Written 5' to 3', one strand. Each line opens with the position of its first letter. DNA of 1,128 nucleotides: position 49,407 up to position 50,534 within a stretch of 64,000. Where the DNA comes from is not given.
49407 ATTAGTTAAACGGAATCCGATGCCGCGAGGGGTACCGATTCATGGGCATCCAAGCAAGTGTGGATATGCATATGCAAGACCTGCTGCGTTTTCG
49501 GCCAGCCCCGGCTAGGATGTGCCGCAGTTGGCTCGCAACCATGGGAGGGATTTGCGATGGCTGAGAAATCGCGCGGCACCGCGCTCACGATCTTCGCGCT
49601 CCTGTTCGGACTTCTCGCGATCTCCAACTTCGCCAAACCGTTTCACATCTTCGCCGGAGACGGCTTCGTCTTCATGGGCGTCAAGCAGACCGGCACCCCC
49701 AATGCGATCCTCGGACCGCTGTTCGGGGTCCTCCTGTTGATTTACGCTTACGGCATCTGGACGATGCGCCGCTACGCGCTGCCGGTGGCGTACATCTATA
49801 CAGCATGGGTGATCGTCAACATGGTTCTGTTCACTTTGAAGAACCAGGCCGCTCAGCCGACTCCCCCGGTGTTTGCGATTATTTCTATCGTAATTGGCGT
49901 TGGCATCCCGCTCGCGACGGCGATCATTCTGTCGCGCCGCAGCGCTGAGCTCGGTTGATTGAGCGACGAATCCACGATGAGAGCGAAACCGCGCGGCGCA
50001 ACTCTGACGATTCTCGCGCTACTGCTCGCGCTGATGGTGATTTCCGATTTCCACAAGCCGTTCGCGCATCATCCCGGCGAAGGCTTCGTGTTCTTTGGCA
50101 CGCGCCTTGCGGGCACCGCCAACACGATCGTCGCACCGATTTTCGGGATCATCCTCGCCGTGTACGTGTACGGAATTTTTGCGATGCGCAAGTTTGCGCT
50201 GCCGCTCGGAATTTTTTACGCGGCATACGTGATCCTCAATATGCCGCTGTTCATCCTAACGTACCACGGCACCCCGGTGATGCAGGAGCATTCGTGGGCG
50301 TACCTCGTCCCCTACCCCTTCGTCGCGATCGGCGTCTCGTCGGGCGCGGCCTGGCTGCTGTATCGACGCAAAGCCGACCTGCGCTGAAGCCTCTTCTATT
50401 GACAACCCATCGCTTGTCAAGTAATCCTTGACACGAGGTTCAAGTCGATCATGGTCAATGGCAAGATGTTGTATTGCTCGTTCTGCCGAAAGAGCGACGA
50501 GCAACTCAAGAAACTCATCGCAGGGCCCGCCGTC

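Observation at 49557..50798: Tandem duplicated 4-TM small membrane proteins followed by an orphan ClpX-type zinc-finger/HTH protein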

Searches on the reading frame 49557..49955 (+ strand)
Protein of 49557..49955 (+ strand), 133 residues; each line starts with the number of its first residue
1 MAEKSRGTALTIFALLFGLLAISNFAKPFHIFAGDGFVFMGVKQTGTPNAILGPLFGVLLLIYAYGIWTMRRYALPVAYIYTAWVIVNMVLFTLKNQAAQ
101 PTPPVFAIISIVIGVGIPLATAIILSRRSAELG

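Call 3: search_protein_families(library=pfam, proteins=[window:49557-49955:+], max_evalue=1)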
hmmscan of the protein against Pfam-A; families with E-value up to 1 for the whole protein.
window:49557-49955:+ (133 aa): 3 families
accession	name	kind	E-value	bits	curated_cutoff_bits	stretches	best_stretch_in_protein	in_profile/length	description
PF00420.29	Oxidored_q2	-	0.016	15.3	26.1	1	87-125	37-75/95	NADH-ubiquinone/plastoquinone oxidoreductase chain 4L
PF19942.4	DUF6404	-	0.57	11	27.6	0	77-132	55-109/115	Family of unknown function (DUF6404)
PF09843.14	DUF2070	-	0.98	8.1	30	0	12-124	80-175/561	Predicted membrane protein (DUF2070)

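Call 4: search_protein_families(library=ncbifam, proteins=[window:49557-49955:+], max_evalue=1)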
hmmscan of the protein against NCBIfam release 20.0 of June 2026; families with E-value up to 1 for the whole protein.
window:49557-49955:+ (133 aa): 1 family
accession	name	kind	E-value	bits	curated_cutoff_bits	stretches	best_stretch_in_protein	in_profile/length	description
TIGR00722.1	ttdA_fumA_fumB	subfamily_domain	0.052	12.7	100.65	1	86-128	160-198/273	hydrolyase, tartrate alpha subunit/fumarate domain protein, Fe-S type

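Call 8: find_homologous_proteins(query=window:49557-49955:+)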
Query window:49557-49955:+ (133 aa): 334 proteins with E <= 0.001 among 409 candidates; the best 120 are listed.
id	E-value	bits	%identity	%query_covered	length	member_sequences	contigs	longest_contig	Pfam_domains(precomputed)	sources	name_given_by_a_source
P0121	1.3e-77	276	99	100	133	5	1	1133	-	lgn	-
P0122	9.4e-64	231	84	99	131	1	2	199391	-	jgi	jgi:hypothetical protein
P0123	8.5e-56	205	73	99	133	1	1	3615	-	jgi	jgi:hypothetical protein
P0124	3.9e-55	203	76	99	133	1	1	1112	-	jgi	jgi:hypothetical protein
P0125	1.2e-54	202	73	100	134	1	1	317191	-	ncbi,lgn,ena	-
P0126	2.0e-54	201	72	100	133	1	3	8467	-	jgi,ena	-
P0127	4.4e-54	200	76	99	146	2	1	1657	-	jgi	jgi:hypothetical protein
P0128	9.3e-54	199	73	99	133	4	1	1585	-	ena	-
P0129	1.2e-53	198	73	99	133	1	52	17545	-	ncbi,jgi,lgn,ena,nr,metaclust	ncbi:MAG TPA: hypothetical protein VN916_07875 [Candidatus Acidoferrum sp.]|jgi:hypothetical protein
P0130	3.5e-53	197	68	100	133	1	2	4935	-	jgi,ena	jgi:hypothetical protein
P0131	4.2e-53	197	74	99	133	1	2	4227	-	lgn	-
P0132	4.2e-53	197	72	99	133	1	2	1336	-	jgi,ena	jgi:hypothetical protein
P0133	4.3e-53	197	73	99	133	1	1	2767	-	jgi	jgi:hypothetical protein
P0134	4.4e-53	197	74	99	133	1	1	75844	-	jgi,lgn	jgi:hypothetical protein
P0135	5.7e-53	196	71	100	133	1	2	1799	-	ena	-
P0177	2.2e-50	188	69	99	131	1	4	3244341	-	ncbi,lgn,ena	ncbi:MAG: hypothetical protein WCA22_17970 [Candidatus Binatus sp.]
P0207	4.4e-49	184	68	100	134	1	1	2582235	-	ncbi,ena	-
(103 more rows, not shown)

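Call 25: find_encoding_contigs(protein=P0177, flank=5000, max_places=3)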
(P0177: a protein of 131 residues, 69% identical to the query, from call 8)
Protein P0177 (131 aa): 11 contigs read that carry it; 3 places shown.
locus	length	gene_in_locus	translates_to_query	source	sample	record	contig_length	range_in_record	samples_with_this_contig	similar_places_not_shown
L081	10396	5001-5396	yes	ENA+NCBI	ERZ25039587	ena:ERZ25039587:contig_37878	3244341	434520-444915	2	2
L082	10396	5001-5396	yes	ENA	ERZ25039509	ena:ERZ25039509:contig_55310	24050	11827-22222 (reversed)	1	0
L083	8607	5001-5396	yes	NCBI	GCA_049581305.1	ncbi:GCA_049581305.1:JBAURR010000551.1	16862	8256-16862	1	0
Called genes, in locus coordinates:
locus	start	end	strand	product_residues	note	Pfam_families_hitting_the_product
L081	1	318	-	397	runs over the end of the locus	PF02417:Chromate_transp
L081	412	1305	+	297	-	PF00561:Abhydrolase_1, PF03959:FSH1 (faint), PF12146:Hydrolase_4 (weak), PF12697:Abhydrolase_6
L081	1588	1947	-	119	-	PF07883:Cupin_2, PF02311:AraC_binding (weak)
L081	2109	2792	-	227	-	PF08220:HTH_DeoR (weak), PF08279:HTH_11, PF19187:HTH_PafC (faint), PF13280:WYL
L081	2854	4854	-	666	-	-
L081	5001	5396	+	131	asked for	-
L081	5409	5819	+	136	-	-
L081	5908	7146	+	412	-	PF00248:Aldo_ket_red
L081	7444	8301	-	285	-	-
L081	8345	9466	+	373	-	PF01381:HTH_3, PF12844:HTH_19 (weak), PF13560:HTH_31, PF13531:SBP_bac_11 (faint), PF12974:Phosphonate-bd (faint), PF12727:PBP_like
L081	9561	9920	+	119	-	-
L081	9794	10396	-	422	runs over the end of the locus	PF07690:MFS_1, PF12832:MFS_1_like, PF07690:MFS_1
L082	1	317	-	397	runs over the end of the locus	PF02417:Chromate_transp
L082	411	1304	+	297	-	PF00561:Abhydrolase_1, PF03959:FSH1 (faint), PF12146:Hydrolase_4 (weak), PF12697:Abhydrolase_6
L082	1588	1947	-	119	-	PF07883:Cupin_2, PF02311:AraC_binding (weak)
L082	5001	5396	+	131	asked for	-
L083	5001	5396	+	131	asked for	-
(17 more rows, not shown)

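Call 26: find_encoding_contigs(protein=P0207, flank=5000, max_places=3)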
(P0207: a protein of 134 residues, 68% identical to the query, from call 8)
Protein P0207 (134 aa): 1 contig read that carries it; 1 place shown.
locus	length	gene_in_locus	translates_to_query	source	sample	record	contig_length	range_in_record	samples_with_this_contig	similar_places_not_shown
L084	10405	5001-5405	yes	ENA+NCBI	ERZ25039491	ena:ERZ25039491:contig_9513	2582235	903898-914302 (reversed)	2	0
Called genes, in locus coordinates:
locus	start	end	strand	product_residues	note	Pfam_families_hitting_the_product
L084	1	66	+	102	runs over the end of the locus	PF13442:Cytochrome_CBB3 (weak), PF09626:DHC (weak)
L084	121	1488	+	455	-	PF00128:Alpha-amylase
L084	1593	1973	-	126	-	PF07883:Cupin_2, PF02311:AraC_binding (weak)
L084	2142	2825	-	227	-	PF08220:HTH_DeoR (weak), PF08279:HTH_11, PF19187:HTH_PafC (faint), PF13280:WYL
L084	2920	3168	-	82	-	-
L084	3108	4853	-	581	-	-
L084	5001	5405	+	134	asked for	-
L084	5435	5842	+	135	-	-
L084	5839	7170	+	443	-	PF05139:Erythro_esteras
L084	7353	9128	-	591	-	PF15780:ASH (weak), PF22073:Cep192_D4, PF22544:HYDIN_VesB_CFA65-like_Ig (weak)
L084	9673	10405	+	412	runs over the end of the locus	PF00248:Aldo_ket_red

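Call 50: predict_structure(alignment_id=A4)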
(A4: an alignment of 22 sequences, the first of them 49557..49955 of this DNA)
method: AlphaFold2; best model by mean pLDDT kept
length: 133 residues; sequences in the alignment: 22
mean_pLDDT: 84.3   pTM: 0.74
mean pLDDT of the five models: 84.3, 69.5, 58.8, 58.5, 49.3
residues with pLDDT >= 90: 47; 70-90: 72; 50-70: 13; < 50: 1
segments of 3 or more residues with pLDDT < 50: none
pLDDT, mean of each block of 10 residues (from residue 1): 73 92 80 69 84 90 93 92 89 78 76 87 91 85
secondary structure, 60 per line:
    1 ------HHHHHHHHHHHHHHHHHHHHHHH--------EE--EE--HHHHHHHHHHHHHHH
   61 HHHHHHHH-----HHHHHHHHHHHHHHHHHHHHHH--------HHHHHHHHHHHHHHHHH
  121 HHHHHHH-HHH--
elements in order: H7-29 H46-68 H74-95 H104-127

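Call 51: search_protein_representatives(alignment_id=A4)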
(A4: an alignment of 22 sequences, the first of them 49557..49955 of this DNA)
Query: 22 sequences, 133 profile positions. Proteins with E-value up to 0.001 (for the whole library): 262; up to 1e-10: 157; up to 1e-30: 25. The best 150 are listed.
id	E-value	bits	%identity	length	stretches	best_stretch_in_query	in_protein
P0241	1.1e-63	229.5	-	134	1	4-133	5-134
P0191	5.7e-63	227.2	-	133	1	1-133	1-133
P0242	2.4e-62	225.1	-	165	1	1-129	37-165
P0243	1.0e-47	177.8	-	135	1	3-133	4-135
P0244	1.1e-47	177.7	-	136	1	1-132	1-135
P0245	1.9e-45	170.5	-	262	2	10-131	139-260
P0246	8.5e-44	165.1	-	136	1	1-133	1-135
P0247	8.0e-38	145.8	-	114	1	3-82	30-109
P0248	1.1e-37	145.3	-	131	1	1-132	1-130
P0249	2.1e-37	144.4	-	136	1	1-132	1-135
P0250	9.1e-36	139.1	-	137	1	5-99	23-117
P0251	3.4e-35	137.3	-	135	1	1-132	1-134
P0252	6.3e-35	136.4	-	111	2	1-86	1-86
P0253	7.0e-35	136.3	-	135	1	4-133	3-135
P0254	1.0e-33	132.5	-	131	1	1-101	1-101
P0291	1.0e-22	96.9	-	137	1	1-132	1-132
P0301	6.9e-20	87.7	-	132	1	1-132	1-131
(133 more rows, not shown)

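Call 55: search_protein_families(library=pfam, alignment_id=A5, max_evalue=0.1)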
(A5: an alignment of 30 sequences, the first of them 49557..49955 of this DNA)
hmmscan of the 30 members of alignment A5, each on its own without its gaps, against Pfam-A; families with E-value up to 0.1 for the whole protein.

A. member 1, window:49557-49955:+ (133 aa): 1 family
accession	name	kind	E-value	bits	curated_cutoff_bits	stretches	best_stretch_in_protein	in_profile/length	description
PF00420.29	Oxidored_q2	-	0.016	15.3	26.1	1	87-125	37-75/95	NADH-ubiquinone/plastoquinone oxidoreductase chain 4L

B. families by the number of members that match (of 30 scanned): 19 families
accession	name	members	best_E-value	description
PF09900.14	DUF2127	6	0.00017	Predicted membrane protein (DUF2127)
PF23636.1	DUF7144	3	0.028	Domain of unknown function (DUF7144)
PF24648.1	DUF7641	2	0.061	Domain of unknown function (DUF7641)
PF14256.11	YwiC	1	0.00037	YwiC-like protein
PF25487.1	ETR1_N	1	0.0079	Ethylene receptor 1-like, N-terminal domain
PF01757.29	Acyl_transf_3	1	0.012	Acyltransferase domain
PF24334.1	DUF7502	1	0.013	Family of unknown function (DUF7502)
PF00420.29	Oxidored_q2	1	0.016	NADH-ubiquinone/plastoquinone oxidoreductase chain 4L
PF12555.13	SteA-like_C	1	0.017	SteA-like C-terminal domain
PF12430.13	ABA_GPCR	1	0.027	Abscisic acid G-protein coupled receptor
PF18943.6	DUF5690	1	0.028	Family of unknown function (DUF5690)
PF14329.11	DUF4386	1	0.03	Domain of unknown function (DUF4386)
PF22348.1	ColA_N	1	0.049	Colicin-A N-terminal domain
PF11804.13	DUF3325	1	0.051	Protein of unknown function (DUF3325)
PF19447.4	DUF5985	1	0.062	Family of unknown function (DUF5985)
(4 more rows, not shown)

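Call 59: fold_search(model_id=the predicted structure, library=pdb)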
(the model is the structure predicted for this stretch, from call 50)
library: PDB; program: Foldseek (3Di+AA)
matches with E <= 10: 106; with E <= 0.001: 0
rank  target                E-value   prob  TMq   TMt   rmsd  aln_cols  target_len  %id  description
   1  8a6m_MODEL_1_A        3.1e-01  0.97  0.58  0.50   5.6       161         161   14  Phosphatidylserine-dependent synaptic vesicle membrane sculpting by synaptogyrin (released 2023-05-24)
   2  6wv6                  6.2e-01  0.47  0.39  0.18   7.7       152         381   15  Human VKOR with phenindione (released 2020-11-11)
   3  6wk5_A                8.8e-01  0.47  0.33  0.39   9.5       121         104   16  Crystal structure of Gdx-Clo from Small Multidrug Resistance family of transporters (released 2020-10-28)
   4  8vxu_A                1.1e+00  0.35  0.32  0.38   8.4       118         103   17  Crystal structure of Gdx-Clo A60T from Small Multidrug Resistance family of transporters in complex with cetyltrimetyl (released 2024-05-08)
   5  4nv2                  1.3e+00  0.11  0.24  0.16  14.6       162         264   15  C50A mutant of Synechococcus VKOR, C2221 crystal form (released 2014-02-12)
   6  6wvg_B                1.4e+00  0.25  0.27  0.10  10.2       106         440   13  human CD53 (released 2020-09-16)
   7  6wvg_A                1.5e+00  0.44  0.37  0.14   6.3        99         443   15  human CD53 (released 2020-09-16)
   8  7f47                  1.5e+00  0.30  0.39  0.10   6.4       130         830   17  Cryo-EM structure of Rhizobium etli MprF (released 2022-06-22)
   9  7mgx_A                1.6e+00  0.18  0.29  0.34   8.5       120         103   16  Structure of EmrE-D3 mutant in complex with monobody L10 and methyl viologen (released 2022-03-02)
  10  2vjr_A                1.7e+00  0.10  0.24  0.21  12.1       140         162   16  The structure of phycocyanin from Gloeobacter violaceus (released 2008-03-25)
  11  8k7t_B                1.8e+00  0.15  0.32  0.28   9.3       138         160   17  Mouse Fc epsilon RI in complex with mIgE Fc (released 2024-07-17)
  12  7mgx_E                1.9e+00  0.14  0.27  0.31   9.5       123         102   15  Structure of EmrE-D3 mutant in complex with monobody L10 and methyl viologen (released 2022-03-02)
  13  8yvu_B                2.1e+00  0.23  0.39  0.35   8.7       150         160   12  structure of Ige receptor (released 2024-11-06)
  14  7mfi_C                2.3e+00  0.41  0.49  0.43   7.0       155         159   12  Bovine sigma-2 receptor bound to cholesterol (released 2021-12-15)
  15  8pnu_A                2.3e+00  0.08  0.22  0.20  11.0       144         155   19  Cryo-EM structure of styrene oxide isomerase bound to benzylamine inhibitor (released 2024-04-03)
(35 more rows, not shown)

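Call 68: find_encoding_contigs(protein=P0245, flank=4000, max_places=2)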
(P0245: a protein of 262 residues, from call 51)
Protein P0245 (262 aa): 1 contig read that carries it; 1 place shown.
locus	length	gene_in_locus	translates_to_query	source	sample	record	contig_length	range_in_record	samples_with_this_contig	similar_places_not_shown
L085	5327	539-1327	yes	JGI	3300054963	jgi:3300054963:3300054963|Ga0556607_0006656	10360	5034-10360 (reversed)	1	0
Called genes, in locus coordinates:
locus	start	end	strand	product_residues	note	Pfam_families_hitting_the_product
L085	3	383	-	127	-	?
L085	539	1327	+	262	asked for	-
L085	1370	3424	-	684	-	PF08309:LVIVD (faint), PF09826:Beta_propel (faint)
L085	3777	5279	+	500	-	PF02310:B12-binding, PF04055:Radical_SAM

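Call 69: find_encoding_contigs(protein=P0291, flank=4000, max_places=2)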
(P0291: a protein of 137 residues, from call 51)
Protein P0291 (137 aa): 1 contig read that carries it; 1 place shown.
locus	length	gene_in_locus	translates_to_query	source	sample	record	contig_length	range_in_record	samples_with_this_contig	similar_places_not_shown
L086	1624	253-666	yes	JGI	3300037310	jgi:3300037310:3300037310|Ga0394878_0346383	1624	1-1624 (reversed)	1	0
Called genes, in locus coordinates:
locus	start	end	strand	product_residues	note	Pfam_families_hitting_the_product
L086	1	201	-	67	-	?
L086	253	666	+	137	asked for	-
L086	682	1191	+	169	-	PF12802:MarR_2, PF01047:MarR (faint)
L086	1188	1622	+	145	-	?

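Call 70: find_encoding_contigs(protein=P0301, flank=4000, max_places=2)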
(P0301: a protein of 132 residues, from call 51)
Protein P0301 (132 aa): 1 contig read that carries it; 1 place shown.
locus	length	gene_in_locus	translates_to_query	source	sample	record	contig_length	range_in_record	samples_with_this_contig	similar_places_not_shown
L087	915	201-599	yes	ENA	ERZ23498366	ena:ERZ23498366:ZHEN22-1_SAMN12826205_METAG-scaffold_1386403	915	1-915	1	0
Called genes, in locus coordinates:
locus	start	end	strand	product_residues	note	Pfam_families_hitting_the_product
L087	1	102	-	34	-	?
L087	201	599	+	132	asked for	-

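Call 90: search_protein_families(library=pfam, proteins=[L081:2857-4854:-, L084:3111-4853:-], max_evalue=1)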
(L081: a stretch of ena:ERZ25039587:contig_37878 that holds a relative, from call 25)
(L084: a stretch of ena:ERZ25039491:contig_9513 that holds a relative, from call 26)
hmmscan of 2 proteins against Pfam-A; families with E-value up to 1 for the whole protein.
L081:2857-4854:- (666 aa): 2 families
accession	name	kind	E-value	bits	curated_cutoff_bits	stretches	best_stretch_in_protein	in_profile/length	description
PF03155.21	Alg6_Alg8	-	0.14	11.6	25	1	508-590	301-386/482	ALG6, ALG8 glycosyltransferase family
PF07250.17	Glyoxal_oxid_N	-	0.16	11.6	37.5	1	84-154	59-126/243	Glyoxal oxidase N-terminus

L084:3111-4853:- (581 aa): 1 family
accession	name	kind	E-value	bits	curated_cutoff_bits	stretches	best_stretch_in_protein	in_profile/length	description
PF09594.16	GT87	-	0.0037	17.5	25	1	301-550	3-236/237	Glycosyltransferase family 87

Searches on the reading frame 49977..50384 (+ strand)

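Call 3: search_protein_families(library=pfam, proteins=[window:49977-50384:+], max_evalue=1)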
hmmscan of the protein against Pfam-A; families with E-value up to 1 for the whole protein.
window:49977-50384:+ (136 aa): 0 families

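Call 4: search_protein_families(library=ncbifam, proteins=[window:49977-50384:+], max_evalue=1)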
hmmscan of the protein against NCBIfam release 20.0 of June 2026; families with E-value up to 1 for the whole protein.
window:49977-50384:+ (136 aa): 1 family
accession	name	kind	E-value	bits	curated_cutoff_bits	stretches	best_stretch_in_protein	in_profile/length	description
TIGR01167.1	LPXTG_anchor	domain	0.35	11.6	15.9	0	114-132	14-32/34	LPXTG cell wall anchor domain-containing protein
